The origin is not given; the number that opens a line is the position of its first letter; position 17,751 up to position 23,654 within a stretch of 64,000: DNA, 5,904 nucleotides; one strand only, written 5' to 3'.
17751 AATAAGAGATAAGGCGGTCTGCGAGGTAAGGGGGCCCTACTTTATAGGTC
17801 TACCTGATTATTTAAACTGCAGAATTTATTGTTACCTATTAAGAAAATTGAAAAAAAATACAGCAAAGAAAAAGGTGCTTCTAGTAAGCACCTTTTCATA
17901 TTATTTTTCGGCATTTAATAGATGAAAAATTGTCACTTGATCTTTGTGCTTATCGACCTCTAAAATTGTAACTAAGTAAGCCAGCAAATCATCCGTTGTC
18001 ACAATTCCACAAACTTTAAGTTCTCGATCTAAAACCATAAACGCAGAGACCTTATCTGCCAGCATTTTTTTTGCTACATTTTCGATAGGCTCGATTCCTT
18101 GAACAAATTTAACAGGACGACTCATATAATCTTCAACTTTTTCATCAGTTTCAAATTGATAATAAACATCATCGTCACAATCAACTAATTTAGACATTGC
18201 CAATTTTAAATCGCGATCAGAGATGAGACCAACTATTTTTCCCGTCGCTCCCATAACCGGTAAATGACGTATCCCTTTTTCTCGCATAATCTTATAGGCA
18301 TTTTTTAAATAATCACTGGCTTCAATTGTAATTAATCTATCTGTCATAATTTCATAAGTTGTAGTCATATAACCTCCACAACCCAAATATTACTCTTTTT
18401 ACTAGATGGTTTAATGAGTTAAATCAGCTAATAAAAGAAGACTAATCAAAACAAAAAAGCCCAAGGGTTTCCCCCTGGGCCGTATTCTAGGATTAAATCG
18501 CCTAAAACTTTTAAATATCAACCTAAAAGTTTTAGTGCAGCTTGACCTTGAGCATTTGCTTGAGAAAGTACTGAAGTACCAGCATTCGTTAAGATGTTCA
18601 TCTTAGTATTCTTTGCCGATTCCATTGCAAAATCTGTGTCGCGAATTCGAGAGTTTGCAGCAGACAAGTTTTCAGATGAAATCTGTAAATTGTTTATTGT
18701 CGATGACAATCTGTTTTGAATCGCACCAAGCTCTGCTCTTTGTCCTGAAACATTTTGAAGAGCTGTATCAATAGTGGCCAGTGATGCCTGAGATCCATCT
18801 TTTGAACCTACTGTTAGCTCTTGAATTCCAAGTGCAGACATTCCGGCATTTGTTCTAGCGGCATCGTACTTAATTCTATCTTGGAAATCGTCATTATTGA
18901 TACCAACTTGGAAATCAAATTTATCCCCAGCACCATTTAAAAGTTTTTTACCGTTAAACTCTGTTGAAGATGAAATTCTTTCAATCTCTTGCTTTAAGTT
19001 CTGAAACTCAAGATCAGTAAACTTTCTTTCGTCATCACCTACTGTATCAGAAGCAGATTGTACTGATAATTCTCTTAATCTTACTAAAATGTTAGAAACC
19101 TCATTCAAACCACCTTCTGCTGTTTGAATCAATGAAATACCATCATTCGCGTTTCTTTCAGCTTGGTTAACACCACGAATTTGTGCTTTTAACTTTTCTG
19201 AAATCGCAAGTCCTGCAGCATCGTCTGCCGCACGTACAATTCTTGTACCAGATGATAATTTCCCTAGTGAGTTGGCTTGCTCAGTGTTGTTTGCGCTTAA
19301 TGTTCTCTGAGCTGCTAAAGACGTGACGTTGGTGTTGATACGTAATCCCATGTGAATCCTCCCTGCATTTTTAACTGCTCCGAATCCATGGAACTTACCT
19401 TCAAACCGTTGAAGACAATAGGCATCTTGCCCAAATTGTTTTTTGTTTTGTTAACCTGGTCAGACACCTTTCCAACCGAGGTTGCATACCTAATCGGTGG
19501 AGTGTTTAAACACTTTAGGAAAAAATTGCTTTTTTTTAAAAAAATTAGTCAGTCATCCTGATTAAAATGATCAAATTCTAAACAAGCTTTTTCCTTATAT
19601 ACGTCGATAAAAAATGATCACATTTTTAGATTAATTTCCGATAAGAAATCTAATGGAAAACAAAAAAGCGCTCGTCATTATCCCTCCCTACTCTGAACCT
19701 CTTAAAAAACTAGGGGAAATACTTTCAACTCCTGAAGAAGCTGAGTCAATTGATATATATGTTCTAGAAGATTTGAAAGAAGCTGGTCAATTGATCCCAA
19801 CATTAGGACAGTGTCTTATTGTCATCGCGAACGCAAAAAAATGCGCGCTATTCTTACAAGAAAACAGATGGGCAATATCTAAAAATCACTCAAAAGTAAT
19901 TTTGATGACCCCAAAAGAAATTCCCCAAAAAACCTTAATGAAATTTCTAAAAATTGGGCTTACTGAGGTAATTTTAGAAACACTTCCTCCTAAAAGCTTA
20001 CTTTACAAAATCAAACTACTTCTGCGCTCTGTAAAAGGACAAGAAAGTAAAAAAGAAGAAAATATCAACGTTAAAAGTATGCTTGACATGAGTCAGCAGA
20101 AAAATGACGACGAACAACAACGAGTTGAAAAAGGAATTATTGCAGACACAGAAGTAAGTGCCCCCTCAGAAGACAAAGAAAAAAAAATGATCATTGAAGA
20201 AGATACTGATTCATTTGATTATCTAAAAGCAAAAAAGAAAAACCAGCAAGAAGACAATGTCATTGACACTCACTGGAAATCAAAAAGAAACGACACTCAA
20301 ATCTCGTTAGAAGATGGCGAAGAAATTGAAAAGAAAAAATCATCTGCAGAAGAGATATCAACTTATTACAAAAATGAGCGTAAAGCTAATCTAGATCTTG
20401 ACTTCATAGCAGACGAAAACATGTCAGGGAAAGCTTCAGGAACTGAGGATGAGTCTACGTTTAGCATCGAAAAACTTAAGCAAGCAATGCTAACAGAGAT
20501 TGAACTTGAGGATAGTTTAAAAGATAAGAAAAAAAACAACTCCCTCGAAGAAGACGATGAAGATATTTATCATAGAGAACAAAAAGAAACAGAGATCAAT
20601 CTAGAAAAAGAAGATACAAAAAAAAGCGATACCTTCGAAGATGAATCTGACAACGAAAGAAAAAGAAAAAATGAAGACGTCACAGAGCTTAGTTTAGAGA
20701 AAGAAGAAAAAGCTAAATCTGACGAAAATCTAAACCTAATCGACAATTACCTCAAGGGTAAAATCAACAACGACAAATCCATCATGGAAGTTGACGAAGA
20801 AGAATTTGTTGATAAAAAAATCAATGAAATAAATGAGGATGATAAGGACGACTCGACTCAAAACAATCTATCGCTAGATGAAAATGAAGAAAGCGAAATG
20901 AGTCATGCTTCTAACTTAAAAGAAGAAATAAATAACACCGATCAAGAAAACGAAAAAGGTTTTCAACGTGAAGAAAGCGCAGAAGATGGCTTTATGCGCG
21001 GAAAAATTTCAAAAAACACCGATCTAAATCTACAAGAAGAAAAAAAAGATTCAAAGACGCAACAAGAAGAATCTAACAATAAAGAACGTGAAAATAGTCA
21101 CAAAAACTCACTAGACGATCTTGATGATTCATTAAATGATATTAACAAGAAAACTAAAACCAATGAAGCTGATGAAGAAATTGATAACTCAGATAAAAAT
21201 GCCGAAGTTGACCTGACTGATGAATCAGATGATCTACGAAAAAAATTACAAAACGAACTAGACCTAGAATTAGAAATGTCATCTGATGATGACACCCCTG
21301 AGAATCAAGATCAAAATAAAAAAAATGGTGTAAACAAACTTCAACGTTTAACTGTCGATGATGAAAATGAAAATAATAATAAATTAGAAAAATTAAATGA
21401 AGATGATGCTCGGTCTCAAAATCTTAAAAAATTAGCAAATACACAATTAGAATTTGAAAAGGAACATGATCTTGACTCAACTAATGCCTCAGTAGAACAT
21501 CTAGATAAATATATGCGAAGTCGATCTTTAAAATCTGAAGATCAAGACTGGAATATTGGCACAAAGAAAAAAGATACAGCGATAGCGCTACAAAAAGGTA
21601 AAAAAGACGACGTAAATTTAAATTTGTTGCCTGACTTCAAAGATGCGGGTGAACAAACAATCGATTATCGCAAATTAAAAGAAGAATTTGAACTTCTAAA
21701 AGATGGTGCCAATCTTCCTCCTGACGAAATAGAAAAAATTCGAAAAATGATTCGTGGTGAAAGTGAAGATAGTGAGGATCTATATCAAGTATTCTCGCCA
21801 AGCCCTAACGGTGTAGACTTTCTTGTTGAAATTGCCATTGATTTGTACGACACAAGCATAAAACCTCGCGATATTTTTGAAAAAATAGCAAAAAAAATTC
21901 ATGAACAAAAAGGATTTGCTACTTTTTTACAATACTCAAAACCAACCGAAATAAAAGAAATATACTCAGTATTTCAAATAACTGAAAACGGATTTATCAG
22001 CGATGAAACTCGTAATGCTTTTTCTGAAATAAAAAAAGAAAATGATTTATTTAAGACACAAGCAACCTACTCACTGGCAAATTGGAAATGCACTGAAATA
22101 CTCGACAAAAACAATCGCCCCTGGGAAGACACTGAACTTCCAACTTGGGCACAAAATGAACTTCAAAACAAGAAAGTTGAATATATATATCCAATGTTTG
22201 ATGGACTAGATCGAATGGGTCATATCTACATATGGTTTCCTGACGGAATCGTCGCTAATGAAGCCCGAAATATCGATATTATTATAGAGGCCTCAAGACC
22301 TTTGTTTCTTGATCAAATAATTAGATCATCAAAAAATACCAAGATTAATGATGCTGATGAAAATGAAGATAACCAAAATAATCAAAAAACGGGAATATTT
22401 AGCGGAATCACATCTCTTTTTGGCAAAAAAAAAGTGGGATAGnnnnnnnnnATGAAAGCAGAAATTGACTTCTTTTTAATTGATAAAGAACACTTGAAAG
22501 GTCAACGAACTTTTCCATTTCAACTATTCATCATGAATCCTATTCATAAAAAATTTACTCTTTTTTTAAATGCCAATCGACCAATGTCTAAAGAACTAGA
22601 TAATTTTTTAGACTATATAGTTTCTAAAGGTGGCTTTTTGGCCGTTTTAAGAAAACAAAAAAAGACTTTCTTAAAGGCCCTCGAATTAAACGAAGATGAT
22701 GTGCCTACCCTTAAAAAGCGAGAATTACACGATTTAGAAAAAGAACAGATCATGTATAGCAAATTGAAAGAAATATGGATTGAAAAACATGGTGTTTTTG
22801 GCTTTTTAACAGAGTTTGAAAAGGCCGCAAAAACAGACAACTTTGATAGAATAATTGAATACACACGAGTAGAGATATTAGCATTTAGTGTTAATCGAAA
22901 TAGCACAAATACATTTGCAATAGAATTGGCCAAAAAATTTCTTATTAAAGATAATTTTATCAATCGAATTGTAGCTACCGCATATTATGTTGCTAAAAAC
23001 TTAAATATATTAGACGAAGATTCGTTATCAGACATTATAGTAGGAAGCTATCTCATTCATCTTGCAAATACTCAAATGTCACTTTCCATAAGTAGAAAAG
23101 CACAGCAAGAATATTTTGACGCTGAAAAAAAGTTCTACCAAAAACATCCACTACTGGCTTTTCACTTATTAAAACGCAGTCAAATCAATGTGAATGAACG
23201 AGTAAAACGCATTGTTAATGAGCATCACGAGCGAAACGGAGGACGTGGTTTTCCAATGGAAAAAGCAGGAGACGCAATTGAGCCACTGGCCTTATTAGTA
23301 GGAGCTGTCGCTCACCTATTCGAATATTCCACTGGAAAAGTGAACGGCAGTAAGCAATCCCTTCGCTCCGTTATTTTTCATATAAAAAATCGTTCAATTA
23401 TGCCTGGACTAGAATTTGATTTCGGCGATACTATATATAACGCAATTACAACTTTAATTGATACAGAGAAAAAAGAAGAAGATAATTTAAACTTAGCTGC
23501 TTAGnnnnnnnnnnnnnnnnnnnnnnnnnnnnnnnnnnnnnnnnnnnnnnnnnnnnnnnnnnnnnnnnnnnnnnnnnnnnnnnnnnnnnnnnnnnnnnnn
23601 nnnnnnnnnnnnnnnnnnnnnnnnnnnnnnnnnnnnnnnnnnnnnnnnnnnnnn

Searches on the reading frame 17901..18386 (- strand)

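Call 70: search_protein_families(library=pfam, proteins=[window:17901-18386:-], max_evalue=0.001)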
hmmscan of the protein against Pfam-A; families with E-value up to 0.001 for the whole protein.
window:17901-18386:- (161 aa): 1 family
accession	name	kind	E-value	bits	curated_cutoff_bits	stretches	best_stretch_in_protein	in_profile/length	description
PF00571.33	CBS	-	1.5e-25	89.7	24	2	12-64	3-55/57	CBS domain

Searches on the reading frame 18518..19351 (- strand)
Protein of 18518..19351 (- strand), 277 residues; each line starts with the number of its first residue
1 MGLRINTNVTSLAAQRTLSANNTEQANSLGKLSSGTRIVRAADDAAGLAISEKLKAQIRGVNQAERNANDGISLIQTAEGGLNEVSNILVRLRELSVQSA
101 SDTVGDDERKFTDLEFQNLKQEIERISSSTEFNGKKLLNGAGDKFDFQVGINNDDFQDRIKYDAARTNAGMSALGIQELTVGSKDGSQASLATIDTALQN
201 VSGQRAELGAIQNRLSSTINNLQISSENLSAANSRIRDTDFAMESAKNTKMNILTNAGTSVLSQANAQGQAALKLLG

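Call 70: search_protein_families(library=pfam, proteins=[window:18518-19351:-], max_evalue=0.001)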
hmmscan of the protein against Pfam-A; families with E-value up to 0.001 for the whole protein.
window:18518-19351:- (277 aa): 2 families
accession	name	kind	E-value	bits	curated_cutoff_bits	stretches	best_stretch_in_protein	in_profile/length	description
PF00669.25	Flagellin_N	-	7.1e-42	143.2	26.6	1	5-141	1-137/139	Bacterial flagellin N-terminal helical region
PF00700.27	Flagellin_C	-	3e-24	85.6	23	1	192-276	2-86/86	Bacterial flagellin C-terminal helical region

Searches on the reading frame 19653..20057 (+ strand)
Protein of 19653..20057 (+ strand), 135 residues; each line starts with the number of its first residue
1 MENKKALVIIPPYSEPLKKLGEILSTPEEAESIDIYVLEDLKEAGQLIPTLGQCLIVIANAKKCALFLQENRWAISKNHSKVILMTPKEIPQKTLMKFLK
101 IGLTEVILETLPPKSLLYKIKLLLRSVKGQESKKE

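Call 74: search_solved_structures(query=A4, max_evalue=10, show_alignments=1)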
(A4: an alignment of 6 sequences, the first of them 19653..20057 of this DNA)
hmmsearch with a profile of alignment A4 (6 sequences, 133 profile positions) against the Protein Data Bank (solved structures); distinct sequences matched with E-value up to 10: 3.
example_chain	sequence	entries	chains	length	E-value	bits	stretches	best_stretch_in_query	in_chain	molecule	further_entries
7suk_SB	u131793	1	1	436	0.61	13.4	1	5-53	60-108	Nucleolar protein 58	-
2n3z_A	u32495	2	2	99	1.3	12.4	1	17-47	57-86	OR446 | De novo designed protein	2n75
2lta_A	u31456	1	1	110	2.4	11.5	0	14-49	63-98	De novo designed protein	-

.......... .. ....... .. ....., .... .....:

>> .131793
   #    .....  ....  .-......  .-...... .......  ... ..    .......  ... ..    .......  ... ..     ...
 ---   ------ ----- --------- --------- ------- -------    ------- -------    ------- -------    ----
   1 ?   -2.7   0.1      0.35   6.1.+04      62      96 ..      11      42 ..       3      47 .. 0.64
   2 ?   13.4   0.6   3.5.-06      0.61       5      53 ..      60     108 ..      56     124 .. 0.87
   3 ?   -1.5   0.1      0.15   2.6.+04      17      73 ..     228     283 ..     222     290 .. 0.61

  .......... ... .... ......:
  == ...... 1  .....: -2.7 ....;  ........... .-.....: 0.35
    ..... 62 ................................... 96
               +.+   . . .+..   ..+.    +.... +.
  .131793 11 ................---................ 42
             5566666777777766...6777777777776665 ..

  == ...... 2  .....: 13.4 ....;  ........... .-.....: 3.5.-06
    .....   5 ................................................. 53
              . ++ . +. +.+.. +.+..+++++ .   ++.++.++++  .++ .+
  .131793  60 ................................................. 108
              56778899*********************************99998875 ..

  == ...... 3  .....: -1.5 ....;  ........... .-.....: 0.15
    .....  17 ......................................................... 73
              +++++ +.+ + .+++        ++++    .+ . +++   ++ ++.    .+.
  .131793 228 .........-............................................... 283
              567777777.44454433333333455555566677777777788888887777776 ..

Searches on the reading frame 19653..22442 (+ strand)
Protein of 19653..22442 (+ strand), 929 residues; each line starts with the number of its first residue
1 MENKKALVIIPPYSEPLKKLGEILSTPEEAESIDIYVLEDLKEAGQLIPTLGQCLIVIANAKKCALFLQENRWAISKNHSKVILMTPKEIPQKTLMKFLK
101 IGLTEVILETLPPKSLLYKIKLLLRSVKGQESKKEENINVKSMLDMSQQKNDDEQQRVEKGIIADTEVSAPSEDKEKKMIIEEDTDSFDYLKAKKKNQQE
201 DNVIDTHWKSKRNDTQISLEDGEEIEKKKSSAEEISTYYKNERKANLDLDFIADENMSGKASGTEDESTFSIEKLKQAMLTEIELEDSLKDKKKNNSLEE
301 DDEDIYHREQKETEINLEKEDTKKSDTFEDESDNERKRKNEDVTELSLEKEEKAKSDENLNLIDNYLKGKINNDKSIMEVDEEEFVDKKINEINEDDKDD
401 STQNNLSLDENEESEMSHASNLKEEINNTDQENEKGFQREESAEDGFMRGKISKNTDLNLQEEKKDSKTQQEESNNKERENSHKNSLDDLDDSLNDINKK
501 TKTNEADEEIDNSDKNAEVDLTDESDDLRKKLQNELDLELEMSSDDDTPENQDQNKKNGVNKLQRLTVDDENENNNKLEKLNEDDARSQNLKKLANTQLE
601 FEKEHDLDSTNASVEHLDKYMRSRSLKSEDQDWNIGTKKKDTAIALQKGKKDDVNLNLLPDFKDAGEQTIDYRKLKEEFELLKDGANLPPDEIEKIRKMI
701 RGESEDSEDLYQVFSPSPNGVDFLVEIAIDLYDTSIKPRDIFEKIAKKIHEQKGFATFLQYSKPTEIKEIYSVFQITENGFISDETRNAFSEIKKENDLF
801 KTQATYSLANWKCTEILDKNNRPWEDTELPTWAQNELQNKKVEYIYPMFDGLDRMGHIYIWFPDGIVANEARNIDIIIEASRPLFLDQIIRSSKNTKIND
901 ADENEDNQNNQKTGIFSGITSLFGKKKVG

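Call 4: search_protein_families(library=pfam, proteins=[window:19653-22442:+], max_evalue=1)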
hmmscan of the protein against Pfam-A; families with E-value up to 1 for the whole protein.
window:19653-22442:+ (929 aa): 0 families

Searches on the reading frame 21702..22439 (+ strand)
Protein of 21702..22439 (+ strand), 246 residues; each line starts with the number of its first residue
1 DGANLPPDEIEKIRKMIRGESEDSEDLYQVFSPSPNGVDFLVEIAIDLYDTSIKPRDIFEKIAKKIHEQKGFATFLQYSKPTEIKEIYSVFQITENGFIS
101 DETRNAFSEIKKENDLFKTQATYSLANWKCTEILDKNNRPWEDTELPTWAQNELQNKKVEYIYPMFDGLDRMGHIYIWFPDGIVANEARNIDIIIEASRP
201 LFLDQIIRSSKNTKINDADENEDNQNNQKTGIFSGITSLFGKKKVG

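Call 87: search_protein_families(library=pfam, proteins=[window:21702-22439:+], max_evalue=1)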
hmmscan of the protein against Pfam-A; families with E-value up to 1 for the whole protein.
window:21702-22439:+ (246 aa): 2 families
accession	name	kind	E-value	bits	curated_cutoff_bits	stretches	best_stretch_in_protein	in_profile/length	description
PF17783.7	CvfB_WH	-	0.061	13.6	22.9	1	60-89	1-30/58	CvfB-like winged helix domain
PF01663.27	Phosphodiest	-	0.17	11.9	23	1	140-196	135-196/342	Type I phosphodiesterase / nucleotide pyrophosphatase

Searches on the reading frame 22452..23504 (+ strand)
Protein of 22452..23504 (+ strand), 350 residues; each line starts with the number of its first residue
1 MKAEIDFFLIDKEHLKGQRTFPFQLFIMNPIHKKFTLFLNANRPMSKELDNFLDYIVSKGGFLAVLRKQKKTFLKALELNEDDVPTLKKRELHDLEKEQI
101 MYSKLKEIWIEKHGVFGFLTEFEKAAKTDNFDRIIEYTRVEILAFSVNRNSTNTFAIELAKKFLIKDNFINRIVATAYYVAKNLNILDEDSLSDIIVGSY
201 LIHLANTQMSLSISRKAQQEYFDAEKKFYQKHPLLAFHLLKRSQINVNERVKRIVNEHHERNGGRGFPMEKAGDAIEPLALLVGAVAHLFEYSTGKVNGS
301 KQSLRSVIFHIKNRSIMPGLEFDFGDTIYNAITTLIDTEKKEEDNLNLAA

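Call 4: search_protein_families(library=pfam, proteins=[window:22452-23504:+], max_evalue=1)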
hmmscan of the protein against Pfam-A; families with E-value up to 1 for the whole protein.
window:22452-23504:+ (350 aa): 3 families
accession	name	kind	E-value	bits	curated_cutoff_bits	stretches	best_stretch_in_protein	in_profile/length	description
PF13487.12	HD_5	-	6.1e-11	42.8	27.2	1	171-302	19-147/170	HD domain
PF08336.16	P4Ha_N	-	0.037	14.3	25.3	1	214-258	40-82/135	Prolyl 4-Hydroxylase alpha-subunit, N-terminal region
PF02466.24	Tim17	-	0.18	12.5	32.7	1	280-347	12-81/111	Tim17/Tim22/Tim23/Pmp24 family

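Call 53: search_solved_structures(query=window:22452-23501:+, max_evalue=0.001, show_alignments=1)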
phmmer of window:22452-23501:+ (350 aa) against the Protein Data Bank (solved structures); distinct sequences matched with E-value up to 0.001: 0.
